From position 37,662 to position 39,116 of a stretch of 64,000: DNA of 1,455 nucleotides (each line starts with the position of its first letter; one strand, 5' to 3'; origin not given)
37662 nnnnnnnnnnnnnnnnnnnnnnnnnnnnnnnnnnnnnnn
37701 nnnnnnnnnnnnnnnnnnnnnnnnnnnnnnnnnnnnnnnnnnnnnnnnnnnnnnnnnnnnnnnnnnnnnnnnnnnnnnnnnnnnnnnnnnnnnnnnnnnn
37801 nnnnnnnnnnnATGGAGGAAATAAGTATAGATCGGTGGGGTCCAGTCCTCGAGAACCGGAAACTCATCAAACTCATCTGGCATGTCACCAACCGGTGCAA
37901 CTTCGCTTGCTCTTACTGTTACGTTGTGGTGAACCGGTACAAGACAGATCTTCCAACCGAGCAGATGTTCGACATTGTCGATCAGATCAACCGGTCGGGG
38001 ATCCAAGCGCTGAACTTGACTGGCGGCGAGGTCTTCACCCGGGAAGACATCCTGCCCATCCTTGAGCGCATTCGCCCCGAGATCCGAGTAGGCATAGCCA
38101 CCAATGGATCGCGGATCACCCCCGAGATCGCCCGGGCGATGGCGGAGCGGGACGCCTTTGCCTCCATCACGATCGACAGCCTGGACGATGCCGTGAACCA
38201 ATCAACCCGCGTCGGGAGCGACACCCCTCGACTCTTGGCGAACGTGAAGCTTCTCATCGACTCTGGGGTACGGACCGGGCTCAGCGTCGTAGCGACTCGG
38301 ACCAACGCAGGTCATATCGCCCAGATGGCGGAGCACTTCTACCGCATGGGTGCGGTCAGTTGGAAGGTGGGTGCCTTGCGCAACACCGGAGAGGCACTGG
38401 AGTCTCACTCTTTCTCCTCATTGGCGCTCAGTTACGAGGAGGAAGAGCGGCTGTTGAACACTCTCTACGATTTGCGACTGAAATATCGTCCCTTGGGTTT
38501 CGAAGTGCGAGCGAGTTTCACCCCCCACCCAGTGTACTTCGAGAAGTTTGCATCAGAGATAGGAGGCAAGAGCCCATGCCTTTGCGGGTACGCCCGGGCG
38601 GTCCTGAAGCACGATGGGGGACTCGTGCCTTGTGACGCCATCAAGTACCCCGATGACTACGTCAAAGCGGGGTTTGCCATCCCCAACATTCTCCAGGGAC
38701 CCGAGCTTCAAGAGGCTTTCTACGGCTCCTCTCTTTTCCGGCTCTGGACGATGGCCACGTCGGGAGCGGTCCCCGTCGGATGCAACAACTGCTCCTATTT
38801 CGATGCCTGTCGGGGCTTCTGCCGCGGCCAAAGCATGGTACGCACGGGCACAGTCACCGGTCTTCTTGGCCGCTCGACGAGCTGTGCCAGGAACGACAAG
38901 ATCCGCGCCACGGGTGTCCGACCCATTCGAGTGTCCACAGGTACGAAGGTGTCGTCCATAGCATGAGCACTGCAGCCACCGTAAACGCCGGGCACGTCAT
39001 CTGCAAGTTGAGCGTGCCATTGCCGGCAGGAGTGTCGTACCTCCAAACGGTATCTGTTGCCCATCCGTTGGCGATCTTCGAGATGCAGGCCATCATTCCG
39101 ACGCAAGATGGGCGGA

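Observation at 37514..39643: Undescribed RiPP-like cassette: TATA - SD - 43-aa acidic ORF (...PEIMWG) - hairpin - radical SAM/SPASM maturase - HTH_10 regulator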

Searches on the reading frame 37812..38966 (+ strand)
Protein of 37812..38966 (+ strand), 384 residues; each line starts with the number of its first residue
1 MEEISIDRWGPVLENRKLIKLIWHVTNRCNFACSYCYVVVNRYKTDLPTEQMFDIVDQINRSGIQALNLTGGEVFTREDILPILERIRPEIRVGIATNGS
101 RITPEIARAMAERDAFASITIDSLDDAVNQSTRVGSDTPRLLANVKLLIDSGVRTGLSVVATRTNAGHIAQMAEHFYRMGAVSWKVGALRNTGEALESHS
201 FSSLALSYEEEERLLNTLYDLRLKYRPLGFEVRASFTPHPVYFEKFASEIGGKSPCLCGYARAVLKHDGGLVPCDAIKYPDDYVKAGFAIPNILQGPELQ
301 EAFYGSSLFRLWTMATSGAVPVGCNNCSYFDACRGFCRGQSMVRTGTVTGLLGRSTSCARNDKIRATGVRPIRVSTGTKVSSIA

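Call 3: search_protein_families(library=pfam, proteins=[window:37812-38966:+], max_evalue=0.01)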
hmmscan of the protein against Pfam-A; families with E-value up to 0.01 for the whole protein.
window:37812-38966:+ (384 aa): 2 families
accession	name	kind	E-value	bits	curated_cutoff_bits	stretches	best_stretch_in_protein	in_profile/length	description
PF04055.27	Radical_SAM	-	1.3e-23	84.5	29.5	1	25-174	3-164/166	Radical SAM superfamily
PF13353.11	Fer4_12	-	3.3e-05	24.7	22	1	26-92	12-82/137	4Fe-4S single cluster domain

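Call 4: search_protein_families(library=ncbifam, proteins=[window:37812-38966:+], max_evalue=0.01)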
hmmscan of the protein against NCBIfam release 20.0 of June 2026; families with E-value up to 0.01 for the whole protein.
window:37812-38966:+ (384 aa): 69 families (the best 25 are shown)
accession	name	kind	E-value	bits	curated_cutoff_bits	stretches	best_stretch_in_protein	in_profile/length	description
TIGR03962.1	mycofact_rSAM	equivalog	5.2e-24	85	265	1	19-339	12-315/339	mycofactocin radical SAM maturase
TIGR04055.1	rSAM_NirJ2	equivalog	1.1e-23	84.3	500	1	22-341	3-307/326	putative heme d1 biosynthesis radical SAM protein NirJ2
TIGR04545.1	rSAM_ahbD_hemeb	equivalog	1.3e-22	80.7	500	1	22-346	3-326/339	heme b synthase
TIGR04347.1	pseudo_SAM_Halo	equivalog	1.2e-21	77.5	525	1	16-233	35-253/390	TIGR04347 family pseudo-SAM/SPASM protein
TIGR04051.1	rSAM_NirJ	equivalog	2.7e-21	75.9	515.45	1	21-174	4-161/354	heme d1 biosynthesis radical SAM protein NirJ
NF045574.1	sacti_mat_StsB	exception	1.7e-18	66.8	625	1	14-176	91-256/466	StsB family radical SAM/SPASM domain sactipeptide maturase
TIGR04303.1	GeoRSP_rSAM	equivalog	1.9e-18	67.2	400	1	21-347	7-316/325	GeoRSP system radical SAM/SPASM protein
TIGR04251.1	SCM_rSAM_ScmF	equivalog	2.9e-18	66.4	400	1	19-209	4-201/353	SynChlorMet cassette radical SAM/SPASM protein ScmF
TIGR04250.1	SCM_rSAM_ScmE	equivalog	5.4e-18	65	400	1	24-347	8-337/358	SynChlorMet cassette radical SAM/SPASM protein ScmE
NF038283.1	viperin_w_prok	equivalog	2.3e-17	63.1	180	1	23-131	6-124/281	viperin family antiviral radical SAM protein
TIGR02668.1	moaA_archaeal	equivalog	2.5e-17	62.8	325.25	1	16-180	7-177/303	GTP 3',8-cyclase MoaA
TIGR04103.1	rSAM_nif11_3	equivalog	4.5e-17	61.8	725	1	20-196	6-185/412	nif11-class peptide radical SAM maturase 3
TIGR04053.2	TIGR04053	equivalog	6.6e-17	61.8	395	1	19-235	8-224/366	TIGR04053 family radical SAM/SPASM domain-containing protein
NF050035.1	rSAM_WgK_link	exception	8.7e-17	61.2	650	1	24-134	14-129/367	radical SAM/SPASM peptide maturase WgkB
TIGR02666.1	moaA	equivalog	9.6e-17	60.9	284.05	1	15-179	6-183/336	GTP 3',8-cyclase MoaA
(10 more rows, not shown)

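Call 5: find_homologous_proteins(query=window:37812-38966:+, max_evalue=1e-10)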
Query window:37812-38966:+ (384 aa): 20 proteins with E <= 1e-10 among 6116 candidates.
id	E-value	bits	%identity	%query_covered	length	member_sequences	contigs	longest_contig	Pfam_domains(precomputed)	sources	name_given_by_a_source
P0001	3.3e-253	858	98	100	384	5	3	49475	PF04055.28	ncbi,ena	-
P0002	3.0e-170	585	66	99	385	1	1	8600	PF04055.28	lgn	-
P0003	1.0e-152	527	62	95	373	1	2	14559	PF04055.28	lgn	-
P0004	3.4e-133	463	55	92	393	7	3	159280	PF04055.28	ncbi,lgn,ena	-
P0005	2.7e-119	417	51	92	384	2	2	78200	PF04055.28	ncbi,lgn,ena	-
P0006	4.5e-116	406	49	96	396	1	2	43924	PF04055.28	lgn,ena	-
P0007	9.8e-113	395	47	93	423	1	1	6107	PF04055.28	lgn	-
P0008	1.8e-106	375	45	92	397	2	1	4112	PF04055.28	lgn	-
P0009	3.5e-56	209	53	48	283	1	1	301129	PF04055.28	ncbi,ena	-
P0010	2.8e-17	81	28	83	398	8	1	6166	PF13186.12,PF04055.28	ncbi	-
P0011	1.2e-16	79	27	82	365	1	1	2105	PF13186.12,PF04055.28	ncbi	-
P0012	1.6e-14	72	26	82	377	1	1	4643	PF13186.12,PF04055.28,PF13353.12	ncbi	-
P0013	7.7e-14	70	24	84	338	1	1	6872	PF13186.12,PF04055.28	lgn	-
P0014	9.6e-14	70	27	93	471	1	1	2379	PF08369.17,PF13186.12,PF04055.28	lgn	-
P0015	1.1e-13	70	26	83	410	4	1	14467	PF13186.12,PF04055.28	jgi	jgi:mycofactocin radical SAM maturase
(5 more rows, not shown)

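Call 6: find_encoding_contigs(protein=P0004, flank=6000, max_places=3)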
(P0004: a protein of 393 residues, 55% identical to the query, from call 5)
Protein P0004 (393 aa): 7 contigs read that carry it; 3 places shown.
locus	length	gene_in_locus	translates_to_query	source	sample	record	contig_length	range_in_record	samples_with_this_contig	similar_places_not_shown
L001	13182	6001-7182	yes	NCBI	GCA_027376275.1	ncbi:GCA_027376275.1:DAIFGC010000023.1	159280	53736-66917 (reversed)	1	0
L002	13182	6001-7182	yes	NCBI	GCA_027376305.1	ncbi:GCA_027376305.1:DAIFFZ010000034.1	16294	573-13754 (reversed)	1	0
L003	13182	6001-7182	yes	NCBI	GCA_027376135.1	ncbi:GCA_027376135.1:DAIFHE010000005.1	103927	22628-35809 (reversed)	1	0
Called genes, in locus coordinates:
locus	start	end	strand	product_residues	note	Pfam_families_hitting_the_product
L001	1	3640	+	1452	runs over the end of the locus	PF12569:NatA_aux_su (faint), PF13432:TPR_16 (weak), PF14559:TPR_19, PF12895:ANAPC3 (weak), PF14559:TPR_19, PF13414:TPR_11 (weak), PF07719:TPR_2 (weak), PF13414:TPR_11 (weak), +18 more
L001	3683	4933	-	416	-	PF07690:MFS_1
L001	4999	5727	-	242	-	PF10584:Proteasome_A_N (weak), PF00227:Proteasome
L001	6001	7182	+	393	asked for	PF04055:Radical_SAM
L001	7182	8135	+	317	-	PF04967:HTH_10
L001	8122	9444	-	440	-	-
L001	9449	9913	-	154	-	PF09828:ChrB_C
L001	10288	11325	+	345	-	-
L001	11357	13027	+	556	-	PF00528:BPD_transp_1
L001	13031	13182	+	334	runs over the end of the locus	PF00005:ABC_tran, PF13304:AAA_21 (faint)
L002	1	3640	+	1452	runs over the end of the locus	PF12569:NatA_aux_su (faint), PF13432:TPR_16 (weak), PF14559:TPR_19, PF12895:ANAPC3 (weak), PF14559:TPR_19, PF13414:TPR_11 (weak), PF07719:TPR_2 (weak), PF13414:TPR_11 (weak), +18 more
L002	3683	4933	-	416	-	PF07690:MFS_1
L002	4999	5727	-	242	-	PF10584:Proteasome_A_N (weak), PF00227:Proteasome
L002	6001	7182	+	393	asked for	PF04055:Radical_SAM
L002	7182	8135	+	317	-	PF04967:HTH_10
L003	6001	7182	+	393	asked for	PF04055:Radical_SAM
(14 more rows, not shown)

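Call 7: find_encoding_contigs(protein=P0005, flank=6000, max_places=2)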
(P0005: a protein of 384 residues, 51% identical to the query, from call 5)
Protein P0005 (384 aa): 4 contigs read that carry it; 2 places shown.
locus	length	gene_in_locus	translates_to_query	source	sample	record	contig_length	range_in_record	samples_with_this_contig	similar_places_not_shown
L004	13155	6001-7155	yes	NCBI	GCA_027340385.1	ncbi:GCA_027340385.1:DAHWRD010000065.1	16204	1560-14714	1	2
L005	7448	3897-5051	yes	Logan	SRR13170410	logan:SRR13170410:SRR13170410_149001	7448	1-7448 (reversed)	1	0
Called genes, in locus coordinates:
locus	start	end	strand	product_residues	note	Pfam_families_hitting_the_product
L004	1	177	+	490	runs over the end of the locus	PF01436:NHL (faint)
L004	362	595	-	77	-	-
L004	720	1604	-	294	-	PF01040:UbiA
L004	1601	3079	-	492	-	PF20695:UbiD_N, PF01977:UbiD, PF20696:UbiD_C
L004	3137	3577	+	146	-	PF00692:dUTPase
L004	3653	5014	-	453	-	PF07690:MFS_1, PF12832:MFS_1_like (weak), PF07690:MFS_1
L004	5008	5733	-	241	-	PF10584:Proteasome_A_N (weak), PF00227:Proteasome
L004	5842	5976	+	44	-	-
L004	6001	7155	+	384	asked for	PF04055:Radical_SAM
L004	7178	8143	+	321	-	PF13489:Methyltransf_23 (weak), PF13847:Methyltransf_31, PF08241:Methyltransf_11, PF08242:Methyltransf_12, PF13649:Methyltransf_25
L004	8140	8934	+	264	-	PF04967:HTH_10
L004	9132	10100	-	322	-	PF06550:SPP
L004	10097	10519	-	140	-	PF01873:eIF-5_eIF-2B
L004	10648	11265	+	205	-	-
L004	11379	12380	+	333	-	PF00696:AA_kinase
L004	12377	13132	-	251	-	PF00733:Asn_synthase, PF24167:DUF7411 (weak), PF00733:Asn_synthase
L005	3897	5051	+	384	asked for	PF04055:Radical_SAM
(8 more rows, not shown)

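Call 8: find_encoding_contigs(protein=P0002, flank=6000, max_places=2)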
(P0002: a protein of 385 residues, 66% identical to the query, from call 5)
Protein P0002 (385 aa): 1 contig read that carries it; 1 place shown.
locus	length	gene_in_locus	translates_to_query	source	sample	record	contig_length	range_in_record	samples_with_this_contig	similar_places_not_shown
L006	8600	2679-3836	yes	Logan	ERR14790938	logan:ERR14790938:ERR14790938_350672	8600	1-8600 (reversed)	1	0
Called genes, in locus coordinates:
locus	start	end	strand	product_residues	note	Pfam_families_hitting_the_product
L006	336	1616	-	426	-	PF07690:MFS_1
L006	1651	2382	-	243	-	PF10584:Proteasome_A_N, PF00227:Proteasome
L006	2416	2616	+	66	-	-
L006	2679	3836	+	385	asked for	PF04055:Radical_SAM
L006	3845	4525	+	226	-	PF04967:HTH_10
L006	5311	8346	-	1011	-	PF02369:Big_1 (faint), PF13570:Beta-prop_ACSF4, PF13360:PQQ_2 (weak)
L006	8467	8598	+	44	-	?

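Call 13: find_encoding_contigs(protein=P0003, flank=6000, max_places=2)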
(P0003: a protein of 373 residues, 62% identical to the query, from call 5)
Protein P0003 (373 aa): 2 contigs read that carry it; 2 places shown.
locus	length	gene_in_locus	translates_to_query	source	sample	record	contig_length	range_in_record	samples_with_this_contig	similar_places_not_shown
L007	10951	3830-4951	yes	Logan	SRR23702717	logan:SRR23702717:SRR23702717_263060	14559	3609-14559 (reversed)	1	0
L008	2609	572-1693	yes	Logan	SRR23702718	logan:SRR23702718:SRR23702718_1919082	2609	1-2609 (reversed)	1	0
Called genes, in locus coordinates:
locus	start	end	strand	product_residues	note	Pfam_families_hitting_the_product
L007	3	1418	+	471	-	?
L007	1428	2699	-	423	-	PF07690:MFS_1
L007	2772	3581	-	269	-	PF10584:Proteasome_A_N (weak), PF00227:Proteasome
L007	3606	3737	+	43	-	-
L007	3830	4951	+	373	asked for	PF04055:Radical_SAM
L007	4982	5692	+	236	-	PF04967:HTH_10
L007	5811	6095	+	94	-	PF13183:Fer4_8 (faint), PF14697:Fer4_21 (faint), PF13237:Fer4_10 (weak), PF12838:Fer4_7 (weak), PF13484:Fer4_16 (weak)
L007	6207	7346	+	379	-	PF02771:Acyl-CoA_dh_N, PF02770:Acyl-CoA_dh_M, PF00441:Acyl-CoA_dh_1, PF08028:Acyl-CoA_dh_2 (weak)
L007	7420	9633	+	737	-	PF04185:Phosphoesterase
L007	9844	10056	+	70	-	-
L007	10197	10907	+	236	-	PF18029:Glyoxalase_6 (faint), PF00903:Glyoxalase, PF13669:Glyoxalase_4 (weak)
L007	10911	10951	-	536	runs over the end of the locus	PF01268:FTHFS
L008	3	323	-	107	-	?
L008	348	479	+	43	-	-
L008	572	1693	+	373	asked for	PF04055:Radical_SAM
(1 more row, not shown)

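Call 14: find_encoding_contigs(protein=P0006, flank=6000, max_places=2)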
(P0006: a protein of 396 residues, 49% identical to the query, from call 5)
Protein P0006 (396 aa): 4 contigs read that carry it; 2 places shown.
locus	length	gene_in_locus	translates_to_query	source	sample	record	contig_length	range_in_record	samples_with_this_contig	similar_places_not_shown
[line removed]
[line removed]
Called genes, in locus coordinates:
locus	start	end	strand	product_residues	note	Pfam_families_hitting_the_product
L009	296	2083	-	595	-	PF13289:SIR2_2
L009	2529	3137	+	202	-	-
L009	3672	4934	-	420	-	PF07690:MFS_1, PF12832:MFS_1_like (weak), PF07690:MFS_1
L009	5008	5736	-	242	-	PF10584:Proteasome_A_N, PF00227:Proteasome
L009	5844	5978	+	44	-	-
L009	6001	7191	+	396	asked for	PF04055:Radical_SAM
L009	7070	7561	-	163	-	-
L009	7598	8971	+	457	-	-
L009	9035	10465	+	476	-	PF01436:NHL (faint)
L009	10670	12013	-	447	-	?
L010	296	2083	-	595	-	PF13289:SIR2_2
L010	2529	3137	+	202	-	-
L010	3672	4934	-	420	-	PF07690:MFS_1, PF12832:MFS_1_like (weak), PF07690:MFS_1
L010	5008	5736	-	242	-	PF10584:Proteasome_A_N, PF00227:Proteasome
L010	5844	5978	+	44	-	-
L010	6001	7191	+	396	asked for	PF04055:Radical_SAM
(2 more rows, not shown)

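Call 15: find_encoding_contigs(protein=P0007, flank=6000, max_places=2)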
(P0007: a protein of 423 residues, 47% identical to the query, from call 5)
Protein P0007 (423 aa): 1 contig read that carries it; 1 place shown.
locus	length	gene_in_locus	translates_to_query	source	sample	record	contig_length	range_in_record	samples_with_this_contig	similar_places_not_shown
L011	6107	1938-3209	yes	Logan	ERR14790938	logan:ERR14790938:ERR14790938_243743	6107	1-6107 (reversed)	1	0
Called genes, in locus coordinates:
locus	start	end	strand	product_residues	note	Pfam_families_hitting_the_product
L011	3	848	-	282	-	?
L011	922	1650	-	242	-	PF10584:Proteasome_A_N (weak), PF00227:Proteasome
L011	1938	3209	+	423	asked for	PF04055:Radical_SAM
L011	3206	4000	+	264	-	PF04967:HTH_10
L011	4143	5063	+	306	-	PF00589:Phage_integrase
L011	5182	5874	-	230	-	PF00977:His_biosynth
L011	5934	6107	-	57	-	?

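Call 16: find_encoding_contigs(protein=P0008, flank=6000, max_places=2)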
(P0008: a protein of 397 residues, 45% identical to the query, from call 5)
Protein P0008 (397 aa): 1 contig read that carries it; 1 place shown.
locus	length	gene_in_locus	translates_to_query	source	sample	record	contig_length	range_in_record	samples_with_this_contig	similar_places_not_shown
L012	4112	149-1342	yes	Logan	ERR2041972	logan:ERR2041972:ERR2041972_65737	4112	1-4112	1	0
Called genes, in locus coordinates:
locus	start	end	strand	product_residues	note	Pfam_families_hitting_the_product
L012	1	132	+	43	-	?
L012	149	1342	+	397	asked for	PF04055:Radical_SAM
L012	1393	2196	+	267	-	-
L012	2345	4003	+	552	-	-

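Call 17: find_encoding_contigs(protein=P0009, flank=6000, max_places=2)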
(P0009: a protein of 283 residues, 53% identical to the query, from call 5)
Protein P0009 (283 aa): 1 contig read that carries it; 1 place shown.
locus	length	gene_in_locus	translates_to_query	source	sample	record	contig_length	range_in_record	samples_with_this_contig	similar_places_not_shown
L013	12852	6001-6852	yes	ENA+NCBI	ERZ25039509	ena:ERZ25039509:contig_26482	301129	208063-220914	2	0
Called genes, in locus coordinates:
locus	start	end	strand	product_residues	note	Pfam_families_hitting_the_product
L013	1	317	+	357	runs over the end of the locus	PF00892:EamA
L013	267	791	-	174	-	-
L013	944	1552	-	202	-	PF00665:rve, PF13683:rve_3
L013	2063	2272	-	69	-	-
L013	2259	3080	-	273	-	-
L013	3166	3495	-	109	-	-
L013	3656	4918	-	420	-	PF07690:MFS_1, PF12832:MFS_1_like, PF07690:MFS_1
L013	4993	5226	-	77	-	PF00227:Proteasome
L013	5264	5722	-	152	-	PF10584:Proteasome_A_N (weak), PF00227:Proteasome (weak)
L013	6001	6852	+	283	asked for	PF04055:Radical_SAM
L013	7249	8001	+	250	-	PF04967:HTH_10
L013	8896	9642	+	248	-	PF00977:His_biosynth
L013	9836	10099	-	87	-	-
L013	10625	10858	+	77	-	-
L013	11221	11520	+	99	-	-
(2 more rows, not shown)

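Call 18: find_encoding_contigs(protein=P0001, flank=6000, max_places=3)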
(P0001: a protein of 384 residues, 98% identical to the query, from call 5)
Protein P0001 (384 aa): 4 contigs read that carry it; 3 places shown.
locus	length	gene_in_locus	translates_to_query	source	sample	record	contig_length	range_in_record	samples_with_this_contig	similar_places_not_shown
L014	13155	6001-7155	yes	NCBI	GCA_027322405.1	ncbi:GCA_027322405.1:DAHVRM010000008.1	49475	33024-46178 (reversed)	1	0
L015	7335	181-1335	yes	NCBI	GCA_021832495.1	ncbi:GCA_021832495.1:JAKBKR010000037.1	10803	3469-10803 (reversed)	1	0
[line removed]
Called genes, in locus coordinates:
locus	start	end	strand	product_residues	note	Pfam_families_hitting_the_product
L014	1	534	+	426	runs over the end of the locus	PF00009:GTP_EFTU, PF01926:MMR_HSR1 (faint), PF03144:GTP_EFTU_D2, PF03143:GTP_EFTU_D3, PF22594:GTP-eEF1A_C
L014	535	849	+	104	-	PF00338:Ribosomal_S10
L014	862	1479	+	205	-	PF02666:PS_Dcarbxylase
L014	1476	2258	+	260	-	PF01066:CDP-OH_P_transf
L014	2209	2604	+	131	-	PF04038:DHNA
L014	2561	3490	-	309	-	PF02826:2-Hacid_dh_C (weak), PF03435:Sacchrp_dh_NADP (faint), PF03446:NAD_binding_2, PF03807:F420_oxidored (faint), PF14833:NAD_binding_11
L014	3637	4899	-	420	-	PF07690:MFS_1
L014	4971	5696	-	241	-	PF10584:Proteasome_A_N (weak), PF00227:Proteasome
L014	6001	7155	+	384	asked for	PF04055:Radical_SAM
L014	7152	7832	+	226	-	PF04967:HTH_10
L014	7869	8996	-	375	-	PF00285:Citrate_synt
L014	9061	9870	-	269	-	PF10609:ParA, PF01656:CbiA, PF13614:AAA_31 (faint)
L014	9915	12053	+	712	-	PF02629:CoA_binding, PF13380:CoA_binding_2, PF13607:Succ_CoA_lig, PF19045:Ligase_CoA_2, PF13549:ATP-grasp_5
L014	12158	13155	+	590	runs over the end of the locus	PF01558:POR, PF01855:POR_N, PF17147:PFOR_II (faint)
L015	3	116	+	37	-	?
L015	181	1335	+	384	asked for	PF04055:Radical_SAM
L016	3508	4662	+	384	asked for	PF04055:Radical_SAM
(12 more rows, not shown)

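Call 23: find_related_loci(query=A1, collection=genome_contigs, flank=6000)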
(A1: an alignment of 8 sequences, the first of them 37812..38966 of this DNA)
Query A1 (384 aa) in genome_contigs; peptide patterns used: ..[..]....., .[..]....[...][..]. (x = any residue, [..] = any of these).
75 stretches matched a pattern; 59 encode a relative of the query (tblastn E <= 1e-3); 59 distinct loci.
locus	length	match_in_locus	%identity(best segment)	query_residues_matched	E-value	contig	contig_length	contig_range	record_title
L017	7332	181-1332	98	1-384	0e+0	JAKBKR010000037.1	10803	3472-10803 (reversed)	MAG: bacterium isolate DX1.bin10 NODE_9261_length_10803_cov_1.573248, whole genome shotgun sequence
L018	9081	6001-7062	55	12-365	1e-137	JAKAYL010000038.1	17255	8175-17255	MAG: Thermoplasmata archaeon isolate YS4.bin60 NODE_2062_length_17255_cov_8.628853, whole genome shotgun sequence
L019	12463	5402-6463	51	12-365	4e-124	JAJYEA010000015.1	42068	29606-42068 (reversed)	MAG: Thermoplasmata archaeon isolate DBS1-1.bin134 NODE_1368_length_42068_cov_1.756229, whole genome shotgun sequence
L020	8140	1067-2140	47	8-363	1e-113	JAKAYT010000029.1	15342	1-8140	MAG: Thermoplasmata archaeon isolate YS5.bin51 NODE_2471_length_15342_cov_3.131646, whole genome shotgun sequence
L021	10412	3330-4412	47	8-366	2e-112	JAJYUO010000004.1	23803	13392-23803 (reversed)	MAG: Thermoplasmata archaeon isolate FK1.bin102 NODE_2043_length_23803_cov_1.141705, whole genome shotgun sequence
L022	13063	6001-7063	53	12-365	8e-106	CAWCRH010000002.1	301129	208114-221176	MAG: uncultured Thermoplasmata archaeon isolate MFD03323.bin.2.126 genome assembly, contig: contig_26482, whole genome s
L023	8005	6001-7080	44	8-365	1e-107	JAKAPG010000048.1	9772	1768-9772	MAG: Thermoplasmata archaeon isolate YF1.bin60 NODE_8778_length_9772_cov_1.209124, whole genome shotgun sequence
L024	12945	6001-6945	27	17-335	4e-20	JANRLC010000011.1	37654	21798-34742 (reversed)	MAG: Verrucomicrobiota bacterium isolate bins.134 k141_1890947, whole genome shotgun sequence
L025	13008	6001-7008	25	10-346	1e-18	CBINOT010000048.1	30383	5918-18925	MAG TPA_asm: uncultured Opitutus sp. isolate SRR16817046_concoct_13 genome assembly, contig: ERZ27394046.381, whole geno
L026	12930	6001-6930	26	21-335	9e-17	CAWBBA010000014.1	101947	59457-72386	MAG: uncultured delta proteobacterium isolate MFD09730.bin.3.152 genome assembly, contig: contig_36726, whole genome sho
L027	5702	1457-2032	26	18-206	3e-15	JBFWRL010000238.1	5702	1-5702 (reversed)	MAG: Candidatus Sericytochromatia bacterium isolate CA_2019_TPBF_205 NODE_54255_length_5702_cov_3.957848_TPBF, whole gen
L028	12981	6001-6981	25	13-359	1e-14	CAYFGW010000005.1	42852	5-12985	MAG TPA_asm: uncultured Candidatus Sericytochromatia bacterium isolate ERP003628_co1_38 genome assembly, contig: NODE_21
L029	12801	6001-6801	25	13-280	2e-13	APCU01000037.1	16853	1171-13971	Candidatus Caldatribacterium saccharofermentans OP9-77CS F644_contig00528, whole genome shotgun sequence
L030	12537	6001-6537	28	20-195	1e-12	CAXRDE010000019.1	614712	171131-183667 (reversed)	MAG: Candidatus Sericytochromatia bacterium isolate CJ05B_2.89 genome assembly, contig: k141_593687, whole genome shotgu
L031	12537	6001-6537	30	20-195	1e-12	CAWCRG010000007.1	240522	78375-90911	MAG: Candidatus Sericytochromatia bacterium isolate MFD03250.bin.2.6 genome assembly, contig: contig_19757, whole genome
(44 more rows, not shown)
